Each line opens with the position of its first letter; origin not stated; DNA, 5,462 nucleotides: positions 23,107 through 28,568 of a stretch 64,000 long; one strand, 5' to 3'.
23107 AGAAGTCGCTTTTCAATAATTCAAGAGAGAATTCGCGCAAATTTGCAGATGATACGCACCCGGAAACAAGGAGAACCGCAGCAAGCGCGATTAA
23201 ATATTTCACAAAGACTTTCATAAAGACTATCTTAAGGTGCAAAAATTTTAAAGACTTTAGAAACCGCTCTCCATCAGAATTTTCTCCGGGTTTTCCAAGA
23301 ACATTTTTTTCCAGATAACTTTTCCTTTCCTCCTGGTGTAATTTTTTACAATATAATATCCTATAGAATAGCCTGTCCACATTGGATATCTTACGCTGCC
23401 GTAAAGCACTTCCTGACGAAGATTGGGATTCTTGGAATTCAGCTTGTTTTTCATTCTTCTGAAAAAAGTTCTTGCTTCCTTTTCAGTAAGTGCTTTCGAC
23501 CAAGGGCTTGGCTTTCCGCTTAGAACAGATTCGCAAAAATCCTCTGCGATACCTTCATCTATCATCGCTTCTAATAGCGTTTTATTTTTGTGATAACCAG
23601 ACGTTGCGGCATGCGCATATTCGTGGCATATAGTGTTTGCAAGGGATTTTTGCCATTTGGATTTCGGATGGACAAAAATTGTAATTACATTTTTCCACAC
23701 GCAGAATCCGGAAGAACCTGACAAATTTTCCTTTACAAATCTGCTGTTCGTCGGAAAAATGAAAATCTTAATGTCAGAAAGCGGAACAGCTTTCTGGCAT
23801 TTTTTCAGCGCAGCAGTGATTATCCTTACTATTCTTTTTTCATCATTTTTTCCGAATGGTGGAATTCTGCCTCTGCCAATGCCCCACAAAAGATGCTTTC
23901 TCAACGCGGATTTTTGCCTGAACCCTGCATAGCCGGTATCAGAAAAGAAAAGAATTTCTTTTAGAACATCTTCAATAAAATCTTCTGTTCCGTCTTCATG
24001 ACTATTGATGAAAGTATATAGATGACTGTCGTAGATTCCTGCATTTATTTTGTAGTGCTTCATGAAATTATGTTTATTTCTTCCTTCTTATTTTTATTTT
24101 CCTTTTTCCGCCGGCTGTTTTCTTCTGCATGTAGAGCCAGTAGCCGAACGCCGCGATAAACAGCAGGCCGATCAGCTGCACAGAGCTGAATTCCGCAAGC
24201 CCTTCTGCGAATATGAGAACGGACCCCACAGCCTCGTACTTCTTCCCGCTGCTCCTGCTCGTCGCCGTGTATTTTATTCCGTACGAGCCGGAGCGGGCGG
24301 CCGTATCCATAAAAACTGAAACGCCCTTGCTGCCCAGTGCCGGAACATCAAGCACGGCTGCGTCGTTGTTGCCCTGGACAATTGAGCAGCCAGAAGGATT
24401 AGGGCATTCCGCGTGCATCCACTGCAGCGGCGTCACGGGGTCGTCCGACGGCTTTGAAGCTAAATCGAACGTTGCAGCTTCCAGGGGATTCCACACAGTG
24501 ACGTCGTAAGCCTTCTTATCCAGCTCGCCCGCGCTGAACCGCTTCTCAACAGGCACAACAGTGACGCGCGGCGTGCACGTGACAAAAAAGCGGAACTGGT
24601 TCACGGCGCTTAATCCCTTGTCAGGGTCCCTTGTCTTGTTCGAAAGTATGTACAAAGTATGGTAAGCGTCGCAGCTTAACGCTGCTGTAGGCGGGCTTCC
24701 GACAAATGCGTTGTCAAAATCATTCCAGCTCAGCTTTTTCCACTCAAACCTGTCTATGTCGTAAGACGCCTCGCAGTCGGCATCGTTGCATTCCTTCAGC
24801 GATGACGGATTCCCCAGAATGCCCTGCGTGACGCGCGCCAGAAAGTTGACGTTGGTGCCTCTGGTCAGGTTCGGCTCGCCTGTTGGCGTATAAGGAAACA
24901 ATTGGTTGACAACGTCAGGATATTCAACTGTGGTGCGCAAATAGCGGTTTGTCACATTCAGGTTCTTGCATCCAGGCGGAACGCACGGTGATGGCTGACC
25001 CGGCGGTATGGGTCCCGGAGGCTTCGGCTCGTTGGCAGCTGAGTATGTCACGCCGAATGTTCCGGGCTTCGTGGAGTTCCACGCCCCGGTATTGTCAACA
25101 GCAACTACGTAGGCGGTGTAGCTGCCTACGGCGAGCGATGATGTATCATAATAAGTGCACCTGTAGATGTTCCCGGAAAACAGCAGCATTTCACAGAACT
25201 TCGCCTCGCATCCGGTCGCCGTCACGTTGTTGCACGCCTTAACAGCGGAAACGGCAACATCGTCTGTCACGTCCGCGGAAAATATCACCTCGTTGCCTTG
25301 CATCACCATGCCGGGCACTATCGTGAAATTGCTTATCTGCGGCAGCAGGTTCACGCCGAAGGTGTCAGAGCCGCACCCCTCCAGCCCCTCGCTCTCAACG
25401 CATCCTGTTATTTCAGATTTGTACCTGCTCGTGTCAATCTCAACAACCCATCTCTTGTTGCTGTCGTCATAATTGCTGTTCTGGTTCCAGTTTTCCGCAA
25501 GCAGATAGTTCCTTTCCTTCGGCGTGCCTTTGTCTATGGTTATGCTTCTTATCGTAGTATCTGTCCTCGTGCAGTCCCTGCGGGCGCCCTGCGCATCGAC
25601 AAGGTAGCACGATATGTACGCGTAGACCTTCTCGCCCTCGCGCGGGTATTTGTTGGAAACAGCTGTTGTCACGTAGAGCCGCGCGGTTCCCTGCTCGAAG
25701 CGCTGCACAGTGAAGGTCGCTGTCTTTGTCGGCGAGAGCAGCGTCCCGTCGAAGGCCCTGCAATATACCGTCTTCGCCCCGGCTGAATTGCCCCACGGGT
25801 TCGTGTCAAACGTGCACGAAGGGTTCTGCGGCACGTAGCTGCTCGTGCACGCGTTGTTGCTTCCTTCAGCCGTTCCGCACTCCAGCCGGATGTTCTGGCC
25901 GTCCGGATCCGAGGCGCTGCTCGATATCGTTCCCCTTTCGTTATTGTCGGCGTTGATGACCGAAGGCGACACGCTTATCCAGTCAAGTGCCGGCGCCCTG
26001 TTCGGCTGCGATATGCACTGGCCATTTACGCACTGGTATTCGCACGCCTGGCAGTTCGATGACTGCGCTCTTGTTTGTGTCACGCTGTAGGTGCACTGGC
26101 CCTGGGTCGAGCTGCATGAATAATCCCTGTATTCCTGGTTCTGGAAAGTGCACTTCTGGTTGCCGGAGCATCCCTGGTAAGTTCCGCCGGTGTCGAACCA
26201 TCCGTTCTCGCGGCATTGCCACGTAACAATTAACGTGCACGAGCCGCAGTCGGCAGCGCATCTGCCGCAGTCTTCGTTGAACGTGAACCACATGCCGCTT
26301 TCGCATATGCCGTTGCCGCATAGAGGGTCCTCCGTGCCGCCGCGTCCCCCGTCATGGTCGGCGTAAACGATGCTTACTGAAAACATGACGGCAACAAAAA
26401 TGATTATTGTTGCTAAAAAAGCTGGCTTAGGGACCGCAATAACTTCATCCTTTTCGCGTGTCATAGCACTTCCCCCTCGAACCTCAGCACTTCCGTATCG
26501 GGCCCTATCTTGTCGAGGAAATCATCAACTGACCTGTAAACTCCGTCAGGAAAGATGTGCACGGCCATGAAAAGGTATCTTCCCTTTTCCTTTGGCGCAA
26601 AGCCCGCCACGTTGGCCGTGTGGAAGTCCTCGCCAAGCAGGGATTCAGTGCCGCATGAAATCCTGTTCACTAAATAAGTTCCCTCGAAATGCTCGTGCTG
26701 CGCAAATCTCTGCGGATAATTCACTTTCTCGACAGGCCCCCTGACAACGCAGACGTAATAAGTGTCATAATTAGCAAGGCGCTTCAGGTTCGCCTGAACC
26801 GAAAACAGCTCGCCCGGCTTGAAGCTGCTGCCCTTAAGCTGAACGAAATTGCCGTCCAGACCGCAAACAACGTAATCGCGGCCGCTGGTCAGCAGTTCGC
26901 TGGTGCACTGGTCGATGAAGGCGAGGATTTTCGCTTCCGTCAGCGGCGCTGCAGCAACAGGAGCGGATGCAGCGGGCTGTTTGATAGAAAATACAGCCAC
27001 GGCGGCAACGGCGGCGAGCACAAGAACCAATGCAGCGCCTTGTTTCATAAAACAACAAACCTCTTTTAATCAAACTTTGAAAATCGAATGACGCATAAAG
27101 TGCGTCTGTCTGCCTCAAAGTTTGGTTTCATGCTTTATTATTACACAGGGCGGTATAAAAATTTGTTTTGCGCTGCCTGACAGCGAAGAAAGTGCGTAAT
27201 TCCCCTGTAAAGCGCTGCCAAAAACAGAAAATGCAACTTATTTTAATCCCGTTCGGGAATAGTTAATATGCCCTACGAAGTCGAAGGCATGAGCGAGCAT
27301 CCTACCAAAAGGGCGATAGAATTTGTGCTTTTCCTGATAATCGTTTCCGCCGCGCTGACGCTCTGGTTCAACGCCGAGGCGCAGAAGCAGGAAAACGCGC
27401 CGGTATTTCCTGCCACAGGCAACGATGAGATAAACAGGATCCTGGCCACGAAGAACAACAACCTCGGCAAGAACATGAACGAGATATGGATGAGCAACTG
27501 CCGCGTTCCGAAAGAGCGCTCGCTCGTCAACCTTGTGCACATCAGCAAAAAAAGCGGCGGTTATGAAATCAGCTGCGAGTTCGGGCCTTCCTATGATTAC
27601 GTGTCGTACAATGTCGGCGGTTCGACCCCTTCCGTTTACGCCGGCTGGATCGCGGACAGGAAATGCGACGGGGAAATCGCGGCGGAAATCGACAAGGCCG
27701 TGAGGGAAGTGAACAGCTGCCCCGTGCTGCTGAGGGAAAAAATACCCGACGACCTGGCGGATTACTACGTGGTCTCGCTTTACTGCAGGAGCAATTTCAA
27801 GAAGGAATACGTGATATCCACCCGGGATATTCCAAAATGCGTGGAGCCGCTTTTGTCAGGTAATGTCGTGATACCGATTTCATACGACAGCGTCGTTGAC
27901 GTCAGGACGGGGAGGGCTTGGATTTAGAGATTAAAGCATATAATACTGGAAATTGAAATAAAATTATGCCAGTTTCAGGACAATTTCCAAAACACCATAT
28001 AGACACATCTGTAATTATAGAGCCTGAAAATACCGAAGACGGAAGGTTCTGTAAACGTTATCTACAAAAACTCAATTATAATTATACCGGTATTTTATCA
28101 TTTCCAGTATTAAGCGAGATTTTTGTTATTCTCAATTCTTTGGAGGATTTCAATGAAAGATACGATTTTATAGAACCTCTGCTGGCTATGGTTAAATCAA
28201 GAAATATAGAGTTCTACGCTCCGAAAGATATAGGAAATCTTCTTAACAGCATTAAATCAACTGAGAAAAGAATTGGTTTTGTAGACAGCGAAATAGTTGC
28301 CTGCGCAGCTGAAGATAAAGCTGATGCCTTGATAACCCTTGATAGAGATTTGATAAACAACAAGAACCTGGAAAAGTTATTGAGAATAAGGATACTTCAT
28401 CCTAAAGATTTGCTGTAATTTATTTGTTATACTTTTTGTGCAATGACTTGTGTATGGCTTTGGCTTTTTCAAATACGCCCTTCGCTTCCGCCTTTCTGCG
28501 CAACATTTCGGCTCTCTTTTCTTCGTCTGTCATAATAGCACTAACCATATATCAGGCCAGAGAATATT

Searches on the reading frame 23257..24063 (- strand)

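Call 9: search_protein_families(library=pfam, proteins=[window:23257-24063:-], max_evalue=0.01)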
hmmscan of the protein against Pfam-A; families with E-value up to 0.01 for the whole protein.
window:23257-24063:- (268 aa): 4 families
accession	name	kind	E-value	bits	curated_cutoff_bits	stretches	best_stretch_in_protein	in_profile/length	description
PF10026.15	DUF2268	-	3e-33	115.4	23.6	1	81-262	4-193/195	Predicted Zn-dependent protease (DUF2268)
PF25594.1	GldB_lipo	-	8.9e-05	22.7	27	0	226-268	264-307/309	Gliding motility protein GldB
PF10263.15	SprT-like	-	0.0024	18.2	25.6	1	112-155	27-75/108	SprT-like family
PF18958.6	DUF5700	-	0.0027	17.6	25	1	116-248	105-257/283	Putative zinc dependent peptidase (DUF5700)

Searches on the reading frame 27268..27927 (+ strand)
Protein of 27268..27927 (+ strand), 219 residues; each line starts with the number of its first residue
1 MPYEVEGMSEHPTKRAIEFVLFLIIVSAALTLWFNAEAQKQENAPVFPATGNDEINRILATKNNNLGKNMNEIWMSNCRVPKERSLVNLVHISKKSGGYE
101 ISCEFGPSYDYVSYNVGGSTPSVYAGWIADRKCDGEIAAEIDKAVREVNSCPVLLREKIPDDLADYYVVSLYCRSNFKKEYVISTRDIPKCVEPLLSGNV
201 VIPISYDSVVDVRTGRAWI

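Call 9: search_protein_families(library=pfam, proteins=[window:27268-27927:+], max_evalue=0.01)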
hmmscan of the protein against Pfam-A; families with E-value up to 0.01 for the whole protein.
window:27268-27927:+ (219 aa): 0 families

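Call 21: search_protein_families(library=phrogs, proteins=[window:27268-27927:+], max_evalue=0.1)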
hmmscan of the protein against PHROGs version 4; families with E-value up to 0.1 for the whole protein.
window:27268-27927:+ (219 aa): 1 family
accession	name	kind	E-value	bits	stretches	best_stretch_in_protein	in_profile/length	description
phrog_14379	-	unknown function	0.011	16.7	1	169-199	28-58/64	-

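Call 64: search_protein_families(library=padloc, proteins=[window:27268-27927:+], max_evalue=0.01)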
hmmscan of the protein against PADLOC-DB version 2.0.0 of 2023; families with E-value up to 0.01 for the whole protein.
window:27268-27927:+ (219 aa): 0 families

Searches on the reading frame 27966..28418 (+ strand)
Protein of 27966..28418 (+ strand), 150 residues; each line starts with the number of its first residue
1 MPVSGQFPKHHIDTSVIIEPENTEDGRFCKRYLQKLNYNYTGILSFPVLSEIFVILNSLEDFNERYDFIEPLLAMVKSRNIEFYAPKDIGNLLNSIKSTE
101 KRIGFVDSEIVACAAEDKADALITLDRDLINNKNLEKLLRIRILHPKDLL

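Call 9: search_protein_families(library=pfam, proteins=[window:27966-28418:+], max_evalue=0.01)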
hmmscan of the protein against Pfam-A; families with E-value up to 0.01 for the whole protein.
window:27966-28418:+ (150 aa): 1 family
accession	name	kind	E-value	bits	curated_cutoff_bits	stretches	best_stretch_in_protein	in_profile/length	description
PF01850.27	PIN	-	3.2e-05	25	23.6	1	12-131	3-116/120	PIN domain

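Call 64: search_protein_families(library=padloc, proteins=[window:27966-28418:+], max_evalue=0.01)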
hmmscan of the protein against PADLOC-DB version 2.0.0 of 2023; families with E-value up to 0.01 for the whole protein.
window:27966-28418:+ (150 aa): 0 families
